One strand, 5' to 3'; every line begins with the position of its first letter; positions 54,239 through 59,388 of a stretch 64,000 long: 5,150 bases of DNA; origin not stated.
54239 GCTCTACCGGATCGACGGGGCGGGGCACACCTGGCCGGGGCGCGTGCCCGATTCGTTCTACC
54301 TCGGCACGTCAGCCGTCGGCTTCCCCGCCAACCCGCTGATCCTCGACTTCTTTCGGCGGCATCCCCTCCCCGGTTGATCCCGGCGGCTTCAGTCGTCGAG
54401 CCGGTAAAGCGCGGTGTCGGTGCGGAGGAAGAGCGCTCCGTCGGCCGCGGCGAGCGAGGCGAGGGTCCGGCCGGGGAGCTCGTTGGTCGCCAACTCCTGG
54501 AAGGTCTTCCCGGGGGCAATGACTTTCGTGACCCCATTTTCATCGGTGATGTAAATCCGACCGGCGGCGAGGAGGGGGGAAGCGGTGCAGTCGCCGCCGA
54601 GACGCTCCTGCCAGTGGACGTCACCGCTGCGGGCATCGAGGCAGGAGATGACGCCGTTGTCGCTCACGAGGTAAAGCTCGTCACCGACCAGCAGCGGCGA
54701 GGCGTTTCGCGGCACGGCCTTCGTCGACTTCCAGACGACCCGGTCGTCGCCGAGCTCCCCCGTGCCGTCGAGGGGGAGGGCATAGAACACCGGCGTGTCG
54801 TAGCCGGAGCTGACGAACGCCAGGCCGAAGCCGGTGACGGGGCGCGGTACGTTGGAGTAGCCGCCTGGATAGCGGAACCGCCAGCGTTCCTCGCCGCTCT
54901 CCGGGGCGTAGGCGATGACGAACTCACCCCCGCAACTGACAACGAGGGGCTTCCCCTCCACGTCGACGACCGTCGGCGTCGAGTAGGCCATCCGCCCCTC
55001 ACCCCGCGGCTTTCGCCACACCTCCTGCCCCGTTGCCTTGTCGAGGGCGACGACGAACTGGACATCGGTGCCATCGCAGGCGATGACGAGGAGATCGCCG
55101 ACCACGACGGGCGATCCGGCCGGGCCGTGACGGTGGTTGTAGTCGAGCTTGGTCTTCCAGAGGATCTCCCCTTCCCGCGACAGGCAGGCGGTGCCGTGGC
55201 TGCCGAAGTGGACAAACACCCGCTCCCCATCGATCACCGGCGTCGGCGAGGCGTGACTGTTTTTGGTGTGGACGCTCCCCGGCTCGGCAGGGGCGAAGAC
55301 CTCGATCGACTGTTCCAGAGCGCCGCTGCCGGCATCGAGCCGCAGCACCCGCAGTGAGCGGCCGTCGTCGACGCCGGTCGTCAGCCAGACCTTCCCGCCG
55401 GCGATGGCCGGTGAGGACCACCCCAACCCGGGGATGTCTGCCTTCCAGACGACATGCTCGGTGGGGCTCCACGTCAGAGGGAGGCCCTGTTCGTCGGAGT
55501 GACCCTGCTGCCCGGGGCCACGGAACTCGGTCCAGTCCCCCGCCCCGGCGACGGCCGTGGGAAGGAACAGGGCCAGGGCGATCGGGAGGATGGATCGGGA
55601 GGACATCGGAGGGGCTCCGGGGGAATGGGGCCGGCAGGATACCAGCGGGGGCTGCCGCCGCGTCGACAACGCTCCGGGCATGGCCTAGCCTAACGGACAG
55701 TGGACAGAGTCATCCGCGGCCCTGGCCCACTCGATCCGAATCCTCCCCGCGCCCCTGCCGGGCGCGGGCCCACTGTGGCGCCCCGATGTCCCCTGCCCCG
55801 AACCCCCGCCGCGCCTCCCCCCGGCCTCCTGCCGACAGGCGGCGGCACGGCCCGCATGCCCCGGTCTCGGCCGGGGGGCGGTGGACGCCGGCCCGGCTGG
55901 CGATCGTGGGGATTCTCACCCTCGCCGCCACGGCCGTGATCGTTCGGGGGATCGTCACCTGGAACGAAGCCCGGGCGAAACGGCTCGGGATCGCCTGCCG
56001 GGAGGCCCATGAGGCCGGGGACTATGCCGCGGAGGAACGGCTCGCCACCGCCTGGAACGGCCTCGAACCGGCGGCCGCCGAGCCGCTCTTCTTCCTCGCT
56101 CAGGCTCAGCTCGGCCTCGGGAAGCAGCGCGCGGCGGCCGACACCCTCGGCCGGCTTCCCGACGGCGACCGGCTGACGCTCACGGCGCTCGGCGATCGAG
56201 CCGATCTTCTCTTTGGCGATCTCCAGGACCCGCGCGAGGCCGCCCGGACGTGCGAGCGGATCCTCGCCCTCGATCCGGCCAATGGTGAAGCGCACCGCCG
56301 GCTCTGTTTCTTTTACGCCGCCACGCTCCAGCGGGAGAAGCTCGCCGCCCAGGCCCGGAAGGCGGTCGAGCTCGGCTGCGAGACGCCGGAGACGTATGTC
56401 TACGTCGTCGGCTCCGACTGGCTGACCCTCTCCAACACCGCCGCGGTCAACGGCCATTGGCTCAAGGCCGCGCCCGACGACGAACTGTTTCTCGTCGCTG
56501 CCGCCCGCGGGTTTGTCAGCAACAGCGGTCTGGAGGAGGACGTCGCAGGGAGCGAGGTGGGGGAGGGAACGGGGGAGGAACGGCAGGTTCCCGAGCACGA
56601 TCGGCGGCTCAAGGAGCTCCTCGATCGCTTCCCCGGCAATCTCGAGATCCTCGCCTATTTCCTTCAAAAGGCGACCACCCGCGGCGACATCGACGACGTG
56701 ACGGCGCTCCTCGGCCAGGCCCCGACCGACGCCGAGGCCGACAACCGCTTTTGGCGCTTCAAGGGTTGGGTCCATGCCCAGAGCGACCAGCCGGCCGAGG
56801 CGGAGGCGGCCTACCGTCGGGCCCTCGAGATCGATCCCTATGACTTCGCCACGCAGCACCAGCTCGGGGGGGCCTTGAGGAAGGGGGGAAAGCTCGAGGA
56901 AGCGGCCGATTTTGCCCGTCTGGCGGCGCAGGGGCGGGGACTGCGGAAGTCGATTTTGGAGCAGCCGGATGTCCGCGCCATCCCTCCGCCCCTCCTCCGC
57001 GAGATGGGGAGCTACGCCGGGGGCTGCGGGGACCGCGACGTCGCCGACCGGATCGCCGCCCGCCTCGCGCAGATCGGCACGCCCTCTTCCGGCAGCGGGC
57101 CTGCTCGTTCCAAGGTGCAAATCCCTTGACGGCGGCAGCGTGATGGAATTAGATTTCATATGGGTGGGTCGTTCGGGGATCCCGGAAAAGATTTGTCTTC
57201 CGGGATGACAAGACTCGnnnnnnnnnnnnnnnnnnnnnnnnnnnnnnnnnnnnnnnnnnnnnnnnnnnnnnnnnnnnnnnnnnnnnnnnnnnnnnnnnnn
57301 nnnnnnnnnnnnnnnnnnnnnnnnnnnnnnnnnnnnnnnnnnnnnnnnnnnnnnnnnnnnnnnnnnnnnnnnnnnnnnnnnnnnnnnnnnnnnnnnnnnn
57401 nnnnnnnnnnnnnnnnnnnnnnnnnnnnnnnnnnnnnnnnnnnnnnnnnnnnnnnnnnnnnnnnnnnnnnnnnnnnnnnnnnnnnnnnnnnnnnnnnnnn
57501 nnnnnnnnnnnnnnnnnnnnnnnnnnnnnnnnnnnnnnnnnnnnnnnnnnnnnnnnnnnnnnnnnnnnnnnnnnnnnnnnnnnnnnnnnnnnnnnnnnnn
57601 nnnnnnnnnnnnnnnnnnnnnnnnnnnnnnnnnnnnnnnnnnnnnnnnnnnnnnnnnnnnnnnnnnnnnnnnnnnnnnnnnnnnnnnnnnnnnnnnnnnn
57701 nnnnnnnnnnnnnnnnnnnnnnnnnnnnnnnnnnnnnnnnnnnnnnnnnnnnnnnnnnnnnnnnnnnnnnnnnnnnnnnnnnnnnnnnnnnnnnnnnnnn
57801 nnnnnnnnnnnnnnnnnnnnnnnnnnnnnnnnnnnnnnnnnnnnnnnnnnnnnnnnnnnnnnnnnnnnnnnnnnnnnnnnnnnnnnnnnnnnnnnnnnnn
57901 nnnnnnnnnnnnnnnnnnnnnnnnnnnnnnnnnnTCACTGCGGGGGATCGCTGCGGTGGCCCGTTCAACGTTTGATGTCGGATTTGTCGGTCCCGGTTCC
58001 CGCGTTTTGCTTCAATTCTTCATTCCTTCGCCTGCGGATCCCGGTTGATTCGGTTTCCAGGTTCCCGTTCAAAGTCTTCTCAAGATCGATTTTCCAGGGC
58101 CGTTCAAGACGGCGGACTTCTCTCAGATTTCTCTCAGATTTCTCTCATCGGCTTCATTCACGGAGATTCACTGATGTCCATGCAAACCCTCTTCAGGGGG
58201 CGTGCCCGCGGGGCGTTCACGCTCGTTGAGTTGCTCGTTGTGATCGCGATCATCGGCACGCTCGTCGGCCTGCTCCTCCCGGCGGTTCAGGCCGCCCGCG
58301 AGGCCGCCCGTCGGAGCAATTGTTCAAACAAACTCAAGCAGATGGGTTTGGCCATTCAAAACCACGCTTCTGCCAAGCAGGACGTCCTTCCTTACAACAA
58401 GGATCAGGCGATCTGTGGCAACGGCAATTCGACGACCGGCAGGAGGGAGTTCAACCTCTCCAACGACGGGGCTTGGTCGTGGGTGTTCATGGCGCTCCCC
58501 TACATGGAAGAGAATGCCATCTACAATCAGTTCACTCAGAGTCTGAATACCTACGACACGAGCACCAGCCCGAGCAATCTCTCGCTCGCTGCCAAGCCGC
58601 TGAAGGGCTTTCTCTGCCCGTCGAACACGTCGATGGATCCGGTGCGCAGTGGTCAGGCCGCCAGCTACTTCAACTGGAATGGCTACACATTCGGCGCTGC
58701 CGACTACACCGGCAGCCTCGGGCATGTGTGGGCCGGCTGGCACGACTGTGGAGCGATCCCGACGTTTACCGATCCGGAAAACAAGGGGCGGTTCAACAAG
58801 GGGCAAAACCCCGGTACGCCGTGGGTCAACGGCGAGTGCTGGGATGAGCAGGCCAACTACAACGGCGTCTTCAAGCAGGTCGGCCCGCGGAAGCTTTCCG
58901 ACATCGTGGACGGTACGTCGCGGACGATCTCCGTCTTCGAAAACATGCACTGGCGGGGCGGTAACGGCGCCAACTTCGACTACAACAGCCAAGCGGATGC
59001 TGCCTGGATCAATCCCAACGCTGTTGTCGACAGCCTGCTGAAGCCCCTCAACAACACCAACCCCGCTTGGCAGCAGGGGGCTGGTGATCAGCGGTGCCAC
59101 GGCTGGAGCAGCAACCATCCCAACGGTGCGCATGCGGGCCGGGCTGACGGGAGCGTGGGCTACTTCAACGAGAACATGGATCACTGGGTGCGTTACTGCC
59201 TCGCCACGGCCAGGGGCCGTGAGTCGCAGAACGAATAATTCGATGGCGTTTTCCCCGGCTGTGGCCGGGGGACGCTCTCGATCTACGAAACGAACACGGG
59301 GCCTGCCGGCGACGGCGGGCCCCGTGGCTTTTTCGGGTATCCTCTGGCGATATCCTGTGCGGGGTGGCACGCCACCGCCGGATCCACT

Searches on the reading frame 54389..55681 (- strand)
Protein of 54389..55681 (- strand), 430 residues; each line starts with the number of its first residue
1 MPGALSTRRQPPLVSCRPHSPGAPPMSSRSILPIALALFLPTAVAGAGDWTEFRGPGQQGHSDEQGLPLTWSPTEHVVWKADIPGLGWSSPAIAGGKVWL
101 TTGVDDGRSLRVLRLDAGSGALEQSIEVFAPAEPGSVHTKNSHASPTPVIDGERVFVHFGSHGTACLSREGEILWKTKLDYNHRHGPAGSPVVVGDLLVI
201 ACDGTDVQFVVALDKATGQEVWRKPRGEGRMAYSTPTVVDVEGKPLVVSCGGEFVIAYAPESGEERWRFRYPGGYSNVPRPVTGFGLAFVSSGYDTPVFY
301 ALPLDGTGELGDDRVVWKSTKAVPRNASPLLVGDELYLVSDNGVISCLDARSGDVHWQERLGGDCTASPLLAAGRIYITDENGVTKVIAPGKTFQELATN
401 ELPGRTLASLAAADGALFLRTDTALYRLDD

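Call 79: search_protein_families(library=pfam, max_evalue=0.001, proteins=[window:54389-55681:-])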
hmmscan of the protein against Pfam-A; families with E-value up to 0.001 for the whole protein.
window:54389-55681:- (430 aa): 4 families
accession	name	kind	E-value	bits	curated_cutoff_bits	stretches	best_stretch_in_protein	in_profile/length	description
PF13360.13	PQQ_2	-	9.2e-27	94.6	27.6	3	312-383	12-83/233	Outer membrane protein assembly factor BamB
PF13570.13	Beta-prop_ACSF4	-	6.5e-14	52.5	133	1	146-378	95-317/329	Beta-alanine-activating enzyme, beta-propeller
PF01011.28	PQQ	-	9e-11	41.6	26.7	0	322-365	46-89/595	Glucose/ethanol/alcohol dehydrogenase, beta-propeller domain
PF25293.1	Beta-prop_EMC1_N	-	6e-06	26.5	34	0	334-362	32-60/219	EMC1 N-terminal beta-propeller domain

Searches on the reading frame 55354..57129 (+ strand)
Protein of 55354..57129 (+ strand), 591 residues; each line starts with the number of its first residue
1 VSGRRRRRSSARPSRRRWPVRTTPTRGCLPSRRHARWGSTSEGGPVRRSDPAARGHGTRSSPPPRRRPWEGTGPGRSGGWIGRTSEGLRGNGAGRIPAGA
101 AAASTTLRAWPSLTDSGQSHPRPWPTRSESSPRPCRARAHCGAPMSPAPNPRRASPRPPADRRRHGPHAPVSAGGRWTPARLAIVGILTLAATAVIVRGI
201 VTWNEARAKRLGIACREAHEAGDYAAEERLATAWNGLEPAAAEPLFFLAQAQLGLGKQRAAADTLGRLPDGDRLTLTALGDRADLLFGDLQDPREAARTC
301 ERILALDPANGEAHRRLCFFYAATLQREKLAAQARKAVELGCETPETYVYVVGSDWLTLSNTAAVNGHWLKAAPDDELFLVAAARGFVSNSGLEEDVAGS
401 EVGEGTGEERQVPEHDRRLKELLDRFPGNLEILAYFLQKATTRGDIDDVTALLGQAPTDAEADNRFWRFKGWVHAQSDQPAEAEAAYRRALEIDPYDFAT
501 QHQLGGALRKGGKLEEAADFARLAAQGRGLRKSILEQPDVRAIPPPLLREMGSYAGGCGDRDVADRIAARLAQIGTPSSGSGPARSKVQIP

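Call 79: search_protein_families(library=pfam, max_evalue=0.001, proteins=[window:55354-57129:+])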
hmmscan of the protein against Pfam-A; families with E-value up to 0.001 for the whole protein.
window:55354-57129:+ (591 aa): 9 families
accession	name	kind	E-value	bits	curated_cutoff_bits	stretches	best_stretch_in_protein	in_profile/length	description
PF14559.12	TPR_19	-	2.4e-11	44.2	25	0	291-324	5-38/68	Tetratricopeptide repeat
PF07719.23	TPR_2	-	5.2e-09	36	27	1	466-496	3-33/34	Tetratricopeptide repeat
PF00515.34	TPR_1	-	2e-07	31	27.8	1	467-496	4-33/34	Tetratricopeptide repeat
PF13181.12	TPR_8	-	1.1e-06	28.7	25.7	0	470-495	7-32/34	Tetratricopeptide repeat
PF13428.12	TPR_14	-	5.4e-05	23.9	23.5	1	466-505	3-42/44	Tetratricopeptide repeat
PF13429.12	TPR_15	-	8.8e-05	22.5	26.2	0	431-499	111-181/280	Tetratricopeptide repeat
PF13431.12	TPR_17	-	0.00013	22.4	24.4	0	486-517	1-32/34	Tetratricopeptide repeat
PF13432.12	TPR_16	-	0.00058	20.7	32.7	1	461-497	28-64/65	Tetratricopeptide repeat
PF25064.1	ARM_TT21_5th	-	0.00079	20.1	27.8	0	418-483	23-91/117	TT21 fifth ARM repeats domain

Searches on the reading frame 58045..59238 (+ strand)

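Call 79: search_protein_families(library=pfam, max_evalue=0.001, proteins=[window:58045-59238:+])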
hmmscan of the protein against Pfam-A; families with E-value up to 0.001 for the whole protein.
window:58045-59238:+ (397 aa): 2 families
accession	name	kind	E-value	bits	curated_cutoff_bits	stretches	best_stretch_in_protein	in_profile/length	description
PF07596.16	SBP_bac_10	-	5.3e-39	135.3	23.3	1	82-379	1-266/268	Protein of unknown function (DUF1559)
PF07963.17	N_methyl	-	5.7e-05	23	21.2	1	53-77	2-26/27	Prokaryotic N-terminal methylation motif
